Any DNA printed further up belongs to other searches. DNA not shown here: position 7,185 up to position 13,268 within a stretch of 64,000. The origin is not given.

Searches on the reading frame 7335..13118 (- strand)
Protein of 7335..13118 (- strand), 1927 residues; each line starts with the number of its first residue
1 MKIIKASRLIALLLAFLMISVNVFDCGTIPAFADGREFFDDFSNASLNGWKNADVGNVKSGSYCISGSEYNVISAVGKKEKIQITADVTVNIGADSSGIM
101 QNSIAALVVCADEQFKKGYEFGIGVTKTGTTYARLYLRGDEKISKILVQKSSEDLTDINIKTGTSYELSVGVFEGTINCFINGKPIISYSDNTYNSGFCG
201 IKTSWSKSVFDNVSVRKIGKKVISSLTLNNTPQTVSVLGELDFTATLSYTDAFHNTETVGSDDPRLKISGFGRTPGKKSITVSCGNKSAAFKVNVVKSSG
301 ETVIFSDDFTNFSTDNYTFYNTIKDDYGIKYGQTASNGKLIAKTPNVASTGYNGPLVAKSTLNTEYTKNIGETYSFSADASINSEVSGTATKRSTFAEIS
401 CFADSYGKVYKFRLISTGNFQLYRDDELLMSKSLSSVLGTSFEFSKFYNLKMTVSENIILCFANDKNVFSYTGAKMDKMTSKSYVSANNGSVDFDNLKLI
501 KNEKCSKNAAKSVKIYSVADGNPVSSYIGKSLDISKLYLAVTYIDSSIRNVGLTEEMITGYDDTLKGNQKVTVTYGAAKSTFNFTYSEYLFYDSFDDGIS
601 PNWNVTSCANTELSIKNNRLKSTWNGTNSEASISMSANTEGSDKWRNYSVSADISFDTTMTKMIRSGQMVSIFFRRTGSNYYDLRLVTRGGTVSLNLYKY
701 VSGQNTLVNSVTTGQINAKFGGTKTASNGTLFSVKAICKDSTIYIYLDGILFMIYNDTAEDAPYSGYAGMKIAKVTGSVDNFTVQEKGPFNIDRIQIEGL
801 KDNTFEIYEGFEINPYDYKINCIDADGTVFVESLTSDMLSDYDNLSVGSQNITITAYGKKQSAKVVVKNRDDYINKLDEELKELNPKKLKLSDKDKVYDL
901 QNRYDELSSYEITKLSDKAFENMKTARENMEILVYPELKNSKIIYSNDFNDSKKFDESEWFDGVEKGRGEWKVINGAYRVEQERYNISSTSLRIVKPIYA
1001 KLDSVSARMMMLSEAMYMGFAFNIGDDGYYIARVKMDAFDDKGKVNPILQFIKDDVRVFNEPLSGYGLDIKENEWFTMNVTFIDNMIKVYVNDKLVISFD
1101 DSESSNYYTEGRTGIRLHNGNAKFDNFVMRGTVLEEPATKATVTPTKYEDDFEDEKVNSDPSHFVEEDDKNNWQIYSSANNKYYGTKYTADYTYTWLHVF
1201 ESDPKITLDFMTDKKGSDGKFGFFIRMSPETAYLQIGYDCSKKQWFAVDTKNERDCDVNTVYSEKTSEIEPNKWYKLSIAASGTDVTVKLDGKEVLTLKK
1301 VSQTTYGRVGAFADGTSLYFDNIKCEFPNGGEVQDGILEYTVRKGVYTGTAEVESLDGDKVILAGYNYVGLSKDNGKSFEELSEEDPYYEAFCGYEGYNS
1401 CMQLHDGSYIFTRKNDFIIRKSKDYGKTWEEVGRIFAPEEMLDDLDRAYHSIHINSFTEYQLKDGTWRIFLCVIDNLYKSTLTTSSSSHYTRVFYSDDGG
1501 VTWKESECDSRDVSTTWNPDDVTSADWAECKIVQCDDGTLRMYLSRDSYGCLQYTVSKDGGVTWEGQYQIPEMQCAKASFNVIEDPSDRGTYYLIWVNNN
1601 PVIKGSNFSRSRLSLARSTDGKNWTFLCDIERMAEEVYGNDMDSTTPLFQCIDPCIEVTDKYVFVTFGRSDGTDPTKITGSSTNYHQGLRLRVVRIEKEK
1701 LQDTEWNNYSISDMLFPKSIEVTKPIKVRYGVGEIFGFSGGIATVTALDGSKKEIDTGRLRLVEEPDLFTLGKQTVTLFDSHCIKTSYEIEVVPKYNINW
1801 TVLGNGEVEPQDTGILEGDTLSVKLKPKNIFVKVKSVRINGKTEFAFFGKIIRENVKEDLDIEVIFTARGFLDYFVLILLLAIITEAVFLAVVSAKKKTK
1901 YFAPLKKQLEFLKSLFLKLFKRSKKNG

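Call 19: search_protein_families(library=pfam, proteins=[window:7335-13118:-], max_evalue=0.001)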
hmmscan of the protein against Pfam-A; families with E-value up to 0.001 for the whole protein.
window:7335-13118:- (1927 aa): 7 families
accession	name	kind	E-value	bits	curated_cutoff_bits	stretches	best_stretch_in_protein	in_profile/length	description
PF06439.18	3keto-disac_hyd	-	8.7e-21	75.2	26.8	3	1069-1127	121-184/187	3-keto-disaccharide hydrolase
PF19763.6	DUF6250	-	5.6e-14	52.8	26.9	0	119-212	75-164/165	Domain of unknown function (DUF6250)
PF13088.12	BNR_2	-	1.1e-10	41.7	31.4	1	1420-1633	85-257/277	BNR repeat-like domain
PF21708.4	Glyco_hydro_59_C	-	1.5e-08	35.3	27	0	1255-1311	101-159/175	Galactocerebrosidase, C-terminal lectin domain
PF07523.18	Big_3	-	2.1e-07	31.6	21.2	0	527-583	9-65/68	Bacterial Ig-like domain (group 3)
PF02012.26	BNR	-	0.00011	22.1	27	0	1494-1504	1-11/12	BNR/Asp-box repeat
PF20407.5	DUF1583_N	-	0.00082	19.6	22.9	0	1258-1320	75-138/150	Domain of unknown function (DUF1583_N)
